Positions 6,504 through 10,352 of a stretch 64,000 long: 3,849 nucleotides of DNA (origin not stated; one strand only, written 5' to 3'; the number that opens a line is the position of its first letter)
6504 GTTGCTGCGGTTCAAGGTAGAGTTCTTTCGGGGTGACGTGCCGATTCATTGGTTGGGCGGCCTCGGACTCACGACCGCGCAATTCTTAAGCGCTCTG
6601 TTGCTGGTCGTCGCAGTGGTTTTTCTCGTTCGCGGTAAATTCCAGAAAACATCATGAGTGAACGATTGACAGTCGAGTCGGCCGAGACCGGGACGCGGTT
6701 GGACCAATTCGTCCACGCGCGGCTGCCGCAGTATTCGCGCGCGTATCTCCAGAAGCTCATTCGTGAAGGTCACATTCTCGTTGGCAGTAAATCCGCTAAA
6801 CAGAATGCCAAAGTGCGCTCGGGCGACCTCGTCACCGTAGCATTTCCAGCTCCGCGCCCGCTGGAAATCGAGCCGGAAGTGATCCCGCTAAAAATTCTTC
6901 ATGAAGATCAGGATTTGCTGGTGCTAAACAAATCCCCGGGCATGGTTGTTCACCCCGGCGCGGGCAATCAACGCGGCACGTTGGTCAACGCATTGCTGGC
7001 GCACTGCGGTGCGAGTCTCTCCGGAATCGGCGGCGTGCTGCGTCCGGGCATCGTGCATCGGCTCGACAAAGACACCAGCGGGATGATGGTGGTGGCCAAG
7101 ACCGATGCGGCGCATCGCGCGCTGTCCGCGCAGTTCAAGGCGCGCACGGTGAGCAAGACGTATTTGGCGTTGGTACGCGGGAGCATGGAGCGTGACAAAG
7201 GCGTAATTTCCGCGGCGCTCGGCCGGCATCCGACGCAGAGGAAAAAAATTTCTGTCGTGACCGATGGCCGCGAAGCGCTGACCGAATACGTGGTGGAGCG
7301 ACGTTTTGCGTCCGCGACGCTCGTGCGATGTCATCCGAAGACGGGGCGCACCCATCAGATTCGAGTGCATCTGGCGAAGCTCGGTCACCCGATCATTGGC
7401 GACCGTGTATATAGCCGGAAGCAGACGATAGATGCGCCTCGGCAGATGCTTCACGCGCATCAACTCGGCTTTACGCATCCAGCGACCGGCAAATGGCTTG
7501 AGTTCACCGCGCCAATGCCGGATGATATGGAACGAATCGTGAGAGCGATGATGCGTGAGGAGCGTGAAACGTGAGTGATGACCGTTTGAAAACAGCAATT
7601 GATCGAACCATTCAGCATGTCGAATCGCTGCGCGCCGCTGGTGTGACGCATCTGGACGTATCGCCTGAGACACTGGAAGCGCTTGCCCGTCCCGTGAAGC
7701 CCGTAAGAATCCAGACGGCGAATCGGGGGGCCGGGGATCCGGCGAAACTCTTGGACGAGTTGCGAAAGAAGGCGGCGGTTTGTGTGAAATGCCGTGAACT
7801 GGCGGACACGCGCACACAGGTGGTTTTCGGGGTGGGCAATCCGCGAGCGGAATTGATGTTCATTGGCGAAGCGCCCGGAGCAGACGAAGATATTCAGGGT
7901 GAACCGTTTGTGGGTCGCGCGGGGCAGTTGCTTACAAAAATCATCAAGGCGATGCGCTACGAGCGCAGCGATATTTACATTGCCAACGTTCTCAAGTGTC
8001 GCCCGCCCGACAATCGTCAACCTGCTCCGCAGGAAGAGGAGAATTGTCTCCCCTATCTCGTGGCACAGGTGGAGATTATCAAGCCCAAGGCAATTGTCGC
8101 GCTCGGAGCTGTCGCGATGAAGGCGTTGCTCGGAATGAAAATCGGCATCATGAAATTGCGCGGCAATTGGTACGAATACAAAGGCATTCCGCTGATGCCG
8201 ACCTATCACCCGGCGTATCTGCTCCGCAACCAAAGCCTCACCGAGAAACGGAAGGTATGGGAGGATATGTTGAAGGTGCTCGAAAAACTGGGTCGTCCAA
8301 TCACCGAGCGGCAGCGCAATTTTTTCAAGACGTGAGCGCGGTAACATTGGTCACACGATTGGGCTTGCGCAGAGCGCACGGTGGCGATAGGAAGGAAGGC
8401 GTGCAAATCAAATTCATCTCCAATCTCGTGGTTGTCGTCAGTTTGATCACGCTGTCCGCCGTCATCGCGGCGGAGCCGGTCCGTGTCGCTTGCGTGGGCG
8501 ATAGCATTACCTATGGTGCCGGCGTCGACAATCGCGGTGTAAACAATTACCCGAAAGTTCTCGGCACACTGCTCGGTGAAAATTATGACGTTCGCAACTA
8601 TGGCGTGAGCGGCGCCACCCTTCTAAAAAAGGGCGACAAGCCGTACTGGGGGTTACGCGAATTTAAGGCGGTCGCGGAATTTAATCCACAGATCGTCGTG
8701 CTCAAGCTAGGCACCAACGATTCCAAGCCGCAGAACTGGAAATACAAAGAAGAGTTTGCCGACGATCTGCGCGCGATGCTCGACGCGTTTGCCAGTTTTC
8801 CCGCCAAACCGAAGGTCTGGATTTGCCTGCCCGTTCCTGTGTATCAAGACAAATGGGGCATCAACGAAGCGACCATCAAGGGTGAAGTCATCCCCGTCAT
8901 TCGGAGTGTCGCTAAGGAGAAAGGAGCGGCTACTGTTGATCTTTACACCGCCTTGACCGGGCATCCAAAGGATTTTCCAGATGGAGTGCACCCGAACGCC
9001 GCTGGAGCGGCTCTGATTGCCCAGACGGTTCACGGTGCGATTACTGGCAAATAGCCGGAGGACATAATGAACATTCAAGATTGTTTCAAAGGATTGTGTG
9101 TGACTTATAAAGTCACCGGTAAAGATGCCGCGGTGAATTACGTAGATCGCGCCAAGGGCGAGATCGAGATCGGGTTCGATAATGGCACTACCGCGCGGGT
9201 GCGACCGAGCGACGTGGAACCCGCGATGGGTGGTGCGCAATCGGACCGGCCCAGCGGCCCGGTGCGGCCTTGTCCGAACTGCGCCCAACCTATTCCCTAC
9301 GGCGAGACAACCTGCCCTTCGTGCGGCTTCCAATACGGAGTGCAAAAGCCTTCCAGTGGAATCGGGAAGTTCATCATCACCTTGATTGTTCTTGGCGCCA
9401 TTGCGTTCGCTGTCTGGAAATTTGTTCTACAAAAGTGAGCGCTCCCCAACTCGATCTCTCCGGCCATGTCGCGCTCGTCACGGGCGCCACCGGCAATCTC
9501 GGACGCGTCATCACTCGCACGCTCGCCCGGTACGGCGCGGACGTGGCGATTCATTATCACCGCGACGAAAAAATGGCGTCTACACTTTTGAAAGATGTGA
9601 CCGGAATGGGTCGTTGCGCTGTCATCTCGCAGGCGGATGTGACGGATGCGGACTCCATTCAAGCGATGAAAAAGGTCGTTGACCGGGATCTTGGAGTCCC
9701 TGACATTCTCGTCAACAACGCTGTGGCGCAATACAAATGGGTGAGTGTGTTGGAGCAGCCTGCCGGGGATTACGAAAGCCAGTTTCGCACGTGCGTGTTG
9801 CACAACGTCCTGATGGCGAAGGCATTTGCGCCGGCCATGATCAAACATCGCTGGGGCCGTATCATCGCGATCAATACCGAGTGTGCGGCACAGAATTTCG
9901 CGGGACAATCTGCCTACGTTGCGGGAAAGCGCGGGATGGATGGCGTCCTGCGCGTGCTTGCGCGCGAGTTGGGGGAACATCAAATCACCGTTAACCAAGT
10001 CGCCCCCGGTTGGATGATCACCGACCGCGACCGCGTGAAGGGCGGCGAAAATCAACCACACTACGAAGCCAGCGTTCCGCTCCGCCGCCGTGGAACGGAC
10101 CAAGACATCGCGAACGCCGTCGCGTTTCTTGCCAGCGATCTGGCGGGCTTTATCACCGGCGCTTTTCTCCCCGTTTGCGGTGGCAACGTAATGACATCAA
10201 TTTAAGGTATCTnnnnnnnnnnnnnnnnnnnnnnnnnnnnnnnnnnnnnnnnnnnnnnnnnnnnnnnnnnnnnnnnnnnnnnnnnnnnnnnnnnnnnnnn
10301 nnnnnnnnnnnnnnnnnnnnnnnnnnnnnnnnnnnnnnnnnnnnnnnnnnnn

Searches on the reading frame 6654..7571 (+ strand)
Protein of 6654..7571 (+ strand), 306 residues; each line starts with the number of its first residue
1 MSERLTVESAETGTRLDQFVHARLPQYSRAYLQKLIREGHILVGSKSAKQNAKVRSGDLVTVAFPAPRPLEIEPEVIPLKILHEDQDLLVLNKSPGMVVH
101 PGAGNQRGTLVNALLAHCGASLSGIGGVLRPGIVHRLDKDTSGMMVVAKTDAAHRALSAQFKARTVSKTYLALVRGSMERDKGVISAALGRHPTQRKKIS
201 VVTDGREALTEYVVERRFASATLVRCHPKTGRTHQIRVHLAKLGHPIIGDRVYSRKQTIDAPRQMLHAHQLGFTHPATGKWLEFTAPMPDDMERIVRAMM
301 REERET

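Call 41: search_protein_families(library=ncbifam, proteins=[window:6654-7571:+], max_evalue=1e-8)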
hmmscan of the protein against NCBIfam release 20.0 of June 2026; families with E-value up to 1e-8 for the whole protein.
window:6654-7571:+ (306 aa): 6 families
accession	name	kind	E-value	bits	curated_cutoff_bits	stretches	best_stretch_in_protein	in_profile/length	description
TIGR00005.1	rluA_subfam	subfamily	5.4e-98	328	192.7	1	11-299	3-297/298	RluA family pseudouridine synthase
NF008385.0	PRK11180.1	equivalog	2.1e-75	254.1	351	1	6-303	10-316/325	23S rRNA pseudouridine(1911/1915/1917) synthase RluD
NF008249.0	PRK11025.1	equivalog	9.5e-54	182.4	378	1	5-300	11-314/317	23S rRNA pseudouridine(955/2504/2580) synthase RluC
NF007543.0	PRK10158.1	equivalog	4.1e-36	124.7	286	1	79-288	14-217/219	bifunctional tRNA pseudouridine(32) synthase/23S rRNA pseudouridine(746) synthase RluA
TIGR01621.1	RluA-like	hypoth_equivalog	1.3e-31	109.5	222.3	1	79-276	2-186/217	TIGR01621 family pseudouridine synthase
NF008321.0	PRK11112.1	equivalog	1.1e-30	106.8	328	1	79-297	2-232/257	tRNA pseudouridine(65) synthase TruC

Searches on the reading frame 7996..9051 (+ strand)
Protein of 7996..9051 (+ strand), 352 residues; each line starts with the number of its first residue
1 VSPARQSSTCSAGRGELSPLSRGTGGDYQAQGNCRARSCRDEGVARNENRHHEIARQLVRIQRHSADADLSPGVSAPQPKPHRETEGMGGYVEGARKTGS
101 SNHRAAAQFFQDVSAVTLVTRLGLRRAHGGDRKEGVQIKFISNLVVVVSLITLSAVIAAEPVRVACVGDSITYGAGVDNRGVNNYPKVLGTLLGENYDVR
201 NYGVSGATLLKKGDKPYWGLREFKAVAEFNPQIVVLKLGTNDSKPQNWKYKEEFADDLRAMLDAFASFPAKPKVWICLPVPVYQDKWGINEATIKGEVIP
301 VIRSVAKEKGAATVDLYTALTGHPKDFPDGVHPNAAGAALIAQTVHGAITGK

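Call 41: search_protein_families(library=ncbifam, proteins=[window:7996-9051:+], max_evalue=1e-8)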
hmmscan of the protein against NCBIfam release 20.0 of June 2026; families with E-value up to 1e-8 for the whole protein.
window:7996-9051:+ (352 aa): 1 family
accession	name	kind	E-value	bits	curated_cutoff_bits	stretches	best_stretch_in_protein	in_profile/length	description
NF042968.1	AcxylEst_AxeA1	equivalog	1.5e-62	211.4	700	1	159-345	272-459/459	acetylxylan esterase AxeA1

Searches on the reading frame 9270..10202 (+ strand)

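Call 41: search_protein_families(library=ncbifam, proteins=[window:9270-10202:+], max_evalue=1e-8)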
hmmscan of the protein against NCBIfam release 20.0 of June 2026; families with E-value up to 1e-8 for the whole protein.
window:9270-10202:+ (311 aa): 202 families (the best 25 are shown)
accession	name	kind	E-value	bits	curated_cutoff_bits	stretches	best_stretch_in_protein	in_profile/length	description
TIGR01830.1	3oxo_ACP_reduc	equivalog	2.3e-50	171.5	297.75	1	68-305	1-237/239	3-oxoacyl-[acyl-carrier-protein] reductase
NF004197.0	PRK05653.1-1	equivalog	1.5e-47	162.4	332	1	62-308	4-248/249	3-oxoacyl-ACP reductase FabG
NF009466.0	PRK12826.1-2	subfamily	2.2e-46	158.4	222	1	66-309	4-247/248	3-oxoacyl-ACP reductase FabG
NF009384.0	PRK12743.1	equivalog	1.1e-45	155.9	264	1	66-307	7-248/258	SDR family oxidoreductase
NF005559.1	PRK07231.1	subfamily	4.9e-45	154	215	1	63-307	2-248/249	glucose 1-dehydrogenase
NF004199.0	PRK05653.1-4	equivalog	7.2e-45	153.5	301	1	61-308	1-247/247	3-oxoacyl-ACP reductase FabG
NF004778.0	PRK06124.1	equivalog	5.9e-44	150.4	303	1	60-307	6-253/256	SDR family oxidoreductase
NF009464.0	PRK12824.1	subfamily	2e-42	145.6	269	1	66-308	3-244/245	3-oxoacyl-ACP reductase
TIGR01829.1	AcAcCoA_reduct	subfamily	4.2e-41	141.2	302.1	1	67-308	2-242/242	acetoacetyl-CoA reductase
NF004200.0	PRK05653.1-5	equivalog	1.2e-40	139.6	273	1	67-305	4-240/242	3-oxoacyl-ACP reductase FabG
NF047420.2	EF_P_mod_YmfI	equivalog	3.2e-40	138.3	238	1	68-305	2-234/236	elongation factor P 5-aminopentanone reductase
NF009547.0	PRK12936.1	subfamily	4e-40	138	436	1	61-308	2-244/245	3-ketoacyl-(acyl-carrier-protein) reductase NodG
NF009468.0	PRK12826.1-4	equivalog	7.6e-40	137.2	318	1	62-308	4-249/256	SDR family oxidoreductase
NF005909.0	PRK07890.1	subfamily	2e-39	135.4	258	1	63-308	5-259/260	short chain dehydrogenase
NF004791.0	PRK06138.1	equivalog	6.5e-39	133.7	312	1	62-307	2-250/252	SDR family oxidoreductase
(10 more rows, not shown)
